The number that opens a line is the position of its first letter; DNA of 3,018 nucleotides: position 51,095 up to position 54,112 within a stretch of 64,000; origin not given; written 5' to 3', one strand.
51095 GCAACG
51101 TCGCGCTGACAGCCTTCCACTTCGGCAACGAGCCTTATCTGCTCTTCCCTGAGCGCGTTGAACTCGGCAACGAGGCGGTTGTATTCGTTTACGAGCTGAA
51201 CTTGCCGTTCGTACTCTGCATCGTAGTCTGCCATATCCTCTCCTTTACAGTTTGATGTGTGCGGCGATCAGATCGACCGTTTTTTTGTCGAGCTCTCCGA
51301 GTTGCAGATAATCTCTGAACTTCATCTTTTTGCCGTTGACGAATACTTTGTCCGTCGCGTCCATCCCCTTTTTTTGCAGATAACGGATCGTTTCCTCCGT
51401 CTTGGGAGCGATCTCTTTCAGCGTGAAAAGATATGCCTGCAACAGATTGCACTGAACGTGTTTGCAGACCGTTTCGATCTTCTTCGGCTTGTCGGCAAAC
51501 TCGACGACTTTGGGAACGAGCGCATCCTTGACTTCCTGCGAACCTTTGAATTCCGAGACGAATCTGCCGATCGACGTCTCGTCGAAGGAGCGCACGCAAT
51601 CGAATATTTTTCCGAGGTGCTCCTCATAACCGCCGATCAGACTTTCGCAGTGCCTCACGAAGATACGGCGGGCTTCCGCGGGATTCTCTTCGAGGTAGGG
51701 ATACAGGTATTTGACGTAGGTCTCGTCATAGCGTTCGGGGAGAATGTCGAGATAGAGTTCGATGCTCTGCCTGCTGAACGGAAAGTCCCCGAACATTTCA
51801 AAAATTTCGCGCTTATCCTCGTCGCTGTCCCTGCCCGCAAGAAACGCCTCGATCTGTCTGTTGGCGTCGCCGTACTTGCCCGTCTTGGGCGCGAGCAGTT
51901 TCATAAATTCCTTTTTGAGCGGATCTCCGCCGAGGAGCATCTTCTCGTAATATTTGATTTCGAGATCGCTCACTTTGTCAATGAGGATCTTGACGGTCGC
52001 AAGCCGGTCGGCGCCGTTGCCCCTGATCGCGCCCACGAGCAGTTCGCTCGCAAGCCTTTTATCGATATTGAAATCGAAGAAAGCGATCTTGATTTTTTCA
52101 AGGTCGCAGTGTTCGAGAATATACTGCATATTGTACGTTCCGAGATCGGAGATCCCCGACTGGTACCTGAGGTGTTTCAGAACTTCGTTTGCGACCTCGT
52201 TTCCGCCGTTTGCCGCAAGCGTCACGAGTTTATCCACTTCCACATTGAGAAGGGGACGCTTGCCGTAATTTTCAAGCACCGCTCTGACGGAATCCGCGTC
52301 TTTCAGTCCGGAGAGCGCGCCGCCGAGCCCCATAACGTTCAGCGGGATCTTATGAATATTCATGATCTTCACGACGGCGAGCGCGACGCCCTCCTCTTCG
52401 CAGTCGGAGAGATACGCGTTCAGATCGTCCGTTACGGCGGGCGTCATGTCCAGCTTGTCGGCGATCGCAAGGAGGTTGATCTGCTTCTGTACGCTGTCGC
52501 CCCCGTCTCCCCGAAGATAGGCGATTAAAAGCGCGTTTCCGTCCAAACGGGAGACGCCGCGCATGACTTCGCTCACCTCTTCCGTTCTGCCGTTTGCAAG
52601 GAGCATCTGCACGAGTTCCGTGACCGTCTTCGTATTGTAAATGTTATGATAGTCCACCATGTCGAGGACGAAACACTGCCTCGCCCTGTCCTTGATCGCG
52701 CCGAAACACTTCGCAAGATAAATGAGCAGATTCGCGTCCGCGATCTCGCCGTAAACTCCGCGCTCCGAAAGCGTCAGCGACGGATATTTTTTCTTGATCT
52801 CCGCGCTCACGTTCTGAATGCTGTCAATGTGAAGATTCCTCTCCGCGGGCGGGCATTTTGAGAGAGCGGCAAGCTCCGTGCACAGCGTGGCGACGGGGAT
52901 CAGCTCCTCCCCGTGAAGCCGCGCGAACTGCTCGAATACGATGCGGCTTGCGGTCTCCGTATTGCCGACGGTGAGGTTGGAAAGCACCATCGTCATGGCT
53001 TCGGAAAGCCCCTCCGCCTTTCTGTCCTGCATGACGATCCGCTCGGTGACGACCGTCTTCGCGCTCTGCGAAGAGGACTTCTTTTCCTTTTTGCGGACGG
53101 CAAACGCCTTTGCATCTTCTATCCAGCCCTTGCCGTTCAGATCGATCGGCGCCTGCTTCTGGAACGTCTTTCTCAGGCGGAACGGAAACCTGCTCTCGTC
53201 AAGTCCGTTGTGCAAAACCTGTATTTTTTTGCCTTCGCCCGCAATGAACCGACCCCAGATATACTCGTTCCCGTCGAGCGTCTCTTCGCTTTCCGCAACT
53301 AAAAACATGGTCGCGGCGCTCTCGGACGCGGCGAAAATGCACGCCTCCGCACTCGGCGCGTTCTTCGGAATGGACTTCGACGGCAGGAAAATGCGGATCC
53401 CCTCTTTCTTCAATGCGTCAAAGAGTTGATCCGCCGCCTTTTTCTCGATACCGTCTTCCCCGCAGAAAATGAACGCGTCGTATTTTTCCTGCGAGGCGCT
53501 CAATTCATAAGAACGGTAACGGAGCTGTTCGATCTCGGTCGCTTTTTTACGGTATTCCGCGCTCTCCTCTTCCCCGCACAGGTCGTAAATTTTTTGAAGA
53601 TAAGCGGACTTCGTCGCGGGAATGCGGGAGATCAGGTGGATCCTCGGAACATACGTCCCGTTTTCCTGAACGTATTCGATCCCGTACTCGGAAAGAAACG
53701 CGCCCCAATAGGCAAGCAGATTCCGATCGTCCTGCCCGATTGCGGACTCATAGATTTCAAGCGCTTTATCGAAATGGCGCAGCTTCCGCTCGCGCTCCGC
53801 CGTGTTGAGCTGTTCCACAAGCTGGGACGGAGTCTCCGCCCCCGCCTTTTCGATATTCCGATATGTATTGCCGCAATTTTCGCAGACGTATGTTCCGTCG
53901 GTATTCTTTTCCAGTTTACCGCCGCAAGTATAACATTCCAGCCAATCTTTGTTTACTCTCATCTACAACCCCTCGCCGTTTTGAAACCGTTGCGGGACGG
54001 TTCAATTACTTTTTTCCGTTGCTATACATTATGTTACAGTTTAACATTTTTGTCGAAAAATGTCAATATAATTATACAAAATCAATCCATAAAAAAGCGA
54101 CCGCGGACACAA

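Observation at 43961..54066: Seven translationally coupled genes I cannot match to any described system: Zn-ribbon/TPR/TIR-like protein, three coiled-coil 2-TM paralogues, two small proteins, AAA+ ATPase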

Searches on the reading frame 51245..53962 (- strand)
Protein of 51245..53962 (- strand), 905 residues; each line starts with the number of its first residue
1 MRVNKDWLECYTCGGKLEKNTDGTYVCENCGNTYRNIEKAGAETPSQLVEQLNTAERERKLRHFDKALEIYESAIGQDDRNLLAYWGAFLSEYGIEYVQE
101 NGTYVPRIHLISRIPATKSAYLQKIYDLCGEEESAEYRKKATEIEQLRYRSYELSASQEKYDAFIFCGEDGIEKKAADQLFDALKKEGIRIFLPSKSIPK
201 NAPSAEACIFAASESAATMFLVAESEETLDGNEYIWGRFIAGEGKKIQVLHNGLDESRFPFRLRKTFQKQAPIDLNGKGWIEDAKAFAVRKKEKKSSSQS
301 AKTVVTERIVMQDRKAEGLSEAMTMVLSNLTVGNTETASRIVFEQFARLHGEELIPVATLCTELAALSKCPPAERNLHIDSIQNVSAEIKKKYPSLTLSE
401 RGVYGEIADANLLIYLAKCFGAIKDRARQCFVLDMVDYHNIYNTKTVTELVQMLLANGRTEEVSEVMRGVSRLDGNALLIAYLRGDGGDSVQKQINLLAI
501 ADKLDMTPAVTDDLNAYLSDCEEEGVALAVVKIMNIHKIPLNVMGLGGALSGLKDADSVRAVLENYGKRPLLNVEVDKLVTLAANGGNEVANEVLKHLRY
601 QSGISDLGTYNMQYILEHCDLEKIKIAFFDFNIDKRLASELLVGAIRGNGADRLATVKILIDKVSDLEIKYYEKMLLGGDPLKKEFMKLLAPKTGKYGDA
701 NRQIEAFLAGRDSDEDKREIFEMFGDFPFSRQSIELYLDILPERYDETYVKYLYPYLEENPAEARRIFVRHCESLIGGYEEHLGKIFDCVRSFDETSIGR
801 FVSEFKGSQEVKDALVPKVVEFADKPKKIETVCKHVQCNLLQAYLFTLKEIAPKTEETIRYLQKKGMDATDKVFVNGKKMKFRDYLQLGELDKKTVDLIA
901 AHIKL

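Call 3: search_protein_families(library=pfam, proteins=[window:51245-53962:-], max_evalue=1)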
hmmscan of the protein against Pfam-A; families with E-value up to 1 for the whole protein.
window:51245-53962:- (905 aa): 6 families
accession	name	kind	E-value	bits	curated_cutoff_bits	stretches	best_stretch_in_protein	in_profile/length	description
PF13428.12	TPR_14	-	0.0076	17.3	23.5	0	51-84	4-37/44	Tetratricopeptide repeat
PF23455.1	DUF7129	-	0.019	15.1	30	1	9-37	13-40/45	Domain of unknown function (DUF7129)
PF05362.19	Lon_C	-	0.022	14.8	21.1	1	181-240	88-146/205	Lon protease (S16) C-terminal proteolytic domain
PF02179.21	BAG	-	0.14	13.2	23.4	0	809-865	6-63/78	BAG domain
PF08792.16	A2L_zn_ribbon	-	0.2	11.8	22.9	1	9-34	5-31/33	A2L zinc ribbon domain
PF22396.1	DUF6976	-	0.22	10.8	27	1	853-900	173-217/321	Family of unknown function (DUF6976)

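Call 4: search_protein_families(library=padloc, proteins=[window:51245-53962:-], max_evalue=1)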
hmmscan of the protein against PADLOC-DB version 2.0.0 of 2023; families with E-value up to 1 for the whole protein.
window:51245-53962:- (905 aa): 1 family
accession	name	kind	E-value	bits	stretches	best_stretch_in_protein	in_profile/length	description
PDLC05059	PDC-S64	-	0.025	11.6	1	9-70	201-261/339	-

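Call 5: search_protein_families(library=ncbifam, proteins=[window:51245-53962:-], max_evalue=1)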
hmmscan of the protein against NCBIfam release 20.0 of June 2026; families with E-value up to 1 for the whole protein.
window:51245-53962:- (905 aa): 2 families
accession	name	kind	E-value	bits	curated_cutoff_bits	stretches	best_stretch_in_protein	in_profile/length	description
NF033497.1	rubre_like_arch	subfamily_domain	0.0011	18.6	32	1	9-39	2-31/34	rubrerythrin-like domain-containing protein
TIGR00100.1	hypA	equivalog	0.17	12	88.1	1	7-38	70-101/116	hydrogenase maturation nickel metallochaperone HypA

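Call 8: search_solved_structures(query=window:51245-53962:-, max_evalue=1)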
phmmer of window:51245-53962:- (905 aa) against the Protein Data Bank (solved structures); distinct sequences matched with E-value up to 1: 0.

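Call 18: find_homologous_proteins(query=window:51245-53962:-, max_evalue=0.001)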
Query window:51245-53962:- (905 aa): 36 proteins with E <= 0.001 among 8000 candidates.
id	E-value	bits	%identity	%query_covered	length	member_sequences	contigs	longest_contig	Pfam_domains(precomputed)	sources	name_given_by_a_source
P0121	0.0e+0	2008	99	100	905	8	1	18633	-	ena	-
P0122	0.0e+0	1700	82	100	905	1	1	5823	-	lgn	-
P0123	0.0e+0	1689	82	100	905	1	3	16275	-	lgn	-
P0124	0.0e+0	1611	79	100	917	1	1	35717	-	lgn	-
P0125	0.0e+0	1564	75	100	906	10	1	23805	-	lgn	-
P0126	0.0e+0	1556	74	100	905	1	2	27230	-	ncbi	-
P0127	0.0e+0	1487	72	100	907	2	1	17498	-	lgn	-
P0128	0.0e+0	1487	72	100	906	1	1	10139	-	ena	-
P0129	0.0e+0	1451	69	100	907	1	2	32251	-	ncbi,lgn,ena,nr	ncbi:MAG: hypothetical protein K2L70_03645 [Clostridia bacterium]|nr:hypothetical protein [Clostridi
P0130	0.0e+0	1410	68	100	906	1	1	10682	-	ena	-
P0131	0.0e+0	1338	66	99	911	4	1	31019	-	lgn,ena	-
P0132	0.0e+0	1333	66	100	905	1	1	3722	-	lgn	-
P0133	0.0e+0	1288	62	100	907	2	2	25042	-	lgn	-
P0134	0.0e+0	1057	55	100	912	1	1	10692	-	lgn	-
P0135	5.2e-255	867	46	98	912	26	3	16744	-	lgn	-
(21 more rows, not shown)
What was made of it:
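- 51245..53962 (-): g1, 905 aa: Zn ribbon, TPR-like helices, degenerate TIR-like domain, disordered linker, ~580-aa alpha-solenoid. There are 32 full-length homologues, all at least 41% identical, i.e. a narrow clade (call 18).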

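Call 68: predict_structure(alignment_id=A4)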
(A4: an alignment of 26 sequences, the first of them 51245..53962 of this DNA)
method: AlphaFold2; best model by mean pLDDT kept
length: 905 residues; sequences in the alignment: 26
mean_pLDDT: 87.1   pTM: 0.73
mean pLDDT of the five models: 87.1, 85.5, 85.1, 84.9, 84.2
residues with pLDDT >= 90: 417; 70-90: 445; 50-70: 19; < 50: 24
segments of 3 or more residues with pLDDT < 50: 1-4, 292-311
pLDDT, mean of each block of 10 residues (from residue 1): 57 86 83 71 77 91 90 89 92 89 85 87 91 87 92 87 90 92 92 87 80 91 88 85 87 84 80 84 86 36 42 73 91 88 88 91 91 90 93 86 87 93 91 88 87 89 88 90 85 91 91 95 93 94 92 89 92 93 92 95 90 90 90 87 85 86 88 90 92 84 93 93 91 93 89 92 90 86 89 90 90 92 89 89 91 90 90 88 85 87 77
secondary structure, 60 per line:
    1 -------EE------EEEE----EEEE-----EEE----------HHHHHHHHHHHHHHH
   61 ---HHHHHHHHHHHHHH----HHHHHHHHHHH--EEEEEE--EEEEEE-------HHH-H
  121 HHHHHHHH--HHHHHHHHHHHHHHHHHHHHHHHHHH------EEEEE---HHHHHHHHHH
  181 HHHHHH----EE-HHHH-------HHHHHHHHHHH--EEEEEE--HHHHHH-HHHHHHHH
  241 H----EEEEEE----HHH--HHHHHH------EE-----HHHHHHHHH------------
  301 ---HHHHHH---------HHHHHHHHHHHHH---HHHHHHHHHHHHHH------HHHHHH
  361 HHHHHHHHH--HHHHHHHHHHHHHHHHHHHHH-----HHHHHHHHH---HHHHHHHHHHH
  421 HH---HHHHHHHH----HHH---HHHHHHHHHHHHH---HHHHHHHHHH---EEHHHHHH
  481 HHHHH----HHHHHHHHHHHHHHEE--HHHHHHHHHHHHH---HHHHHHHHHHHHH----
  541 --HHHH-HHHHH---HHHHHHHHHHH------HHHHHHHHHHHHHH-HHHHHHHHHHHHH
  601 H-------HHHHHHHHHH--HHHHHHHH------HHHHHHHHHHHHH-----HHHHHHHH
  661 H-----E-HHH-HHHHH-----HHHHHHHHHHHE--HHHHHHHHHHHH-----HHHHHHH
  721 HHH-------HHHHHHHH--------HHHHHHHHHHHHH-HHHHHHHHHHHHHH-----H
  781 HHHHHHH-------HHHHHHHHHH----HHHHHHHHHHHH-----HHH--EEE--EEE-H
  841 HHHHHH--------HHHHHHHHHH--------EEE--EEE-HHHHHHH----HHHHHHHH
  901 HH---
elements in order (helices of 4 or more, strands of 3 or more residues): E16-19 E24-27 E33-35 H46-60 H64-77 H82-92 E95-100 E103-108 H120-128 H131-156 E163-167 H171-186 H194-197 H205-215 E218-223 H226-231 H233-241 E246-251 H261-266 H280-288 H304-309 H319-331 H335-348 H355-369 H372-392 H398-406 H410-422 H426-433 H444-456 H460-469 H475-485 H490-503 H508-520 H524-536 H543-546 H548-552 H556-566 H573-586 H588-601 H609-618 H621-628 H635-647 H653-661 H673-677 H683-693 H697-708 H714-723 H731-738 H747-759 H761-774 H780-787 H795-804 H809-820 E831-833 E836-838 H840-846 H855-864 E873-875 E878-880 H882-888 H893-902
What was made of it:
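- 51245..53962 (-): AF2 model has pLDDT 87 and pTM 0.73 (call 68).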

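Call 71: fold_search(model_id=the predicted structure, library=pdb)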
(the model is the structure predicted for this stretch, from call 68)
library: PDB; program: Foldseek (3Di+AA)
matches with E <= 10: 750; with E <= 0.001: 0
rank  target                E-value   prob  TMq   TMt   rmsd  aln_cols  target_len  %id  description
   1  7qdz_B                1.0e-03  0.98  0.13  0.11  31.4       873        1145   10  80S-bound human SKI complex in the closed state (released 2022-02-09)
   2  9g8o_B                1.1e-03  0.87  0.11  0.10  26.8      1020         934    9  human 40S ribosome bound by a SKI238-exosome complex (released 2024-10-16)
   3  9g8r_B                1.2e-03  0.89  0.11  0.09  33.8       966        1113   10  human SKI7-SKI238 complex in the open state (released 2024-10-16)
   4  8wy8_D                1.6e-03  0.90  0.12  0.11  29.9       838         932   11  Cryo-EM structure of DSR2 apo complex (released 2024-04-10)
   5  6qdl                  2.1e-03  0.89  0.13  0.13  32.7      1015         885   11  Molecular features of the UNC-45 chaperone critical for binding and folding muscle myosin (released 2019-10-30)
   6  7rdr_A                2.3e-03  0.63  0.07  0.10  29.3       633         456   13  Circular tandem repeat protein with novel repeat topology and enhanced subunit contact surfaces (released 2021-09-01)
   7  4buj_F                3.5e-03  0.84  0.12  0.09  37.2       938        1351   10  Crystal structure of the S. cerevisiae Ski2-3-8 complex (released 2013-08-28)
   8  8w9z_E                4.3e-03  0.99  0.15  0.18  27.8       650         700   12  The cryo-EM structure of the Nicotiana tabacum PEP-PAP (released 2024-03-13)
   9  9hvq_Q                4.4e-03  0.85  0.12  0.12  34.2       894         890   10  Structure of the transcribing Pol II-DSIF-PAF-SPT6-RECQL5 complex (released 2025-07-16)
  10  8xi2_I                4.9e-03  0.90  0.12  0.15  32.2       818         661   11  Cryo-EM structure of the Chlamydomonas C* complex (released 2024-10-09)
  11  4buj_B                4.9e-03  0.72  0.11  0.08  35.6       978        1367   10  Crystal structure of the S. cerevisiae Ski2-3-8 complex (released 2013-08-28)
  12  9hmf_K                5.1e-03  0.99  0.19  0.22  28.0       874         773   11  Periplasmic scaffold of the Campylobacter jejuni flagellar motor (alpha carbon trace) (released 2024-12-25)
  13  8bbg_D                6.2e-03  0.80  0.11  0.09  33.1       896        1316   10  Structure of the IFT-A complex; anterograde IFT-A train model (released 2022-12-21)
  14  8j8q_C                6.7e-03  0.91  0.14  0.14  33.7       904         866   10  Structure of the four-component Paf1 complex from Saccharomyces eubayanus (released 2023-05-24)
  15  8fgw_D                7.2e-03  0.69  0.12  0.09  38.3       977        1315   11  Human IFT-A complex structures provide molecular insights into ciliary transport (released 2023-02-22)
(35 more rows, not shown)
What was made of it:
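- Closest known: DSR2 and other 'enzymatic head + alpha-solenoid' immune sensors. Same: DSR2 chains are among its (non-significant) fold matches (call 71).
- The g1 architecture (enzyme-derived N-terminal domain plus long alpha-solenoid) loosely resembles DSR2, which is among the weak Foldseek hits (call 71).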
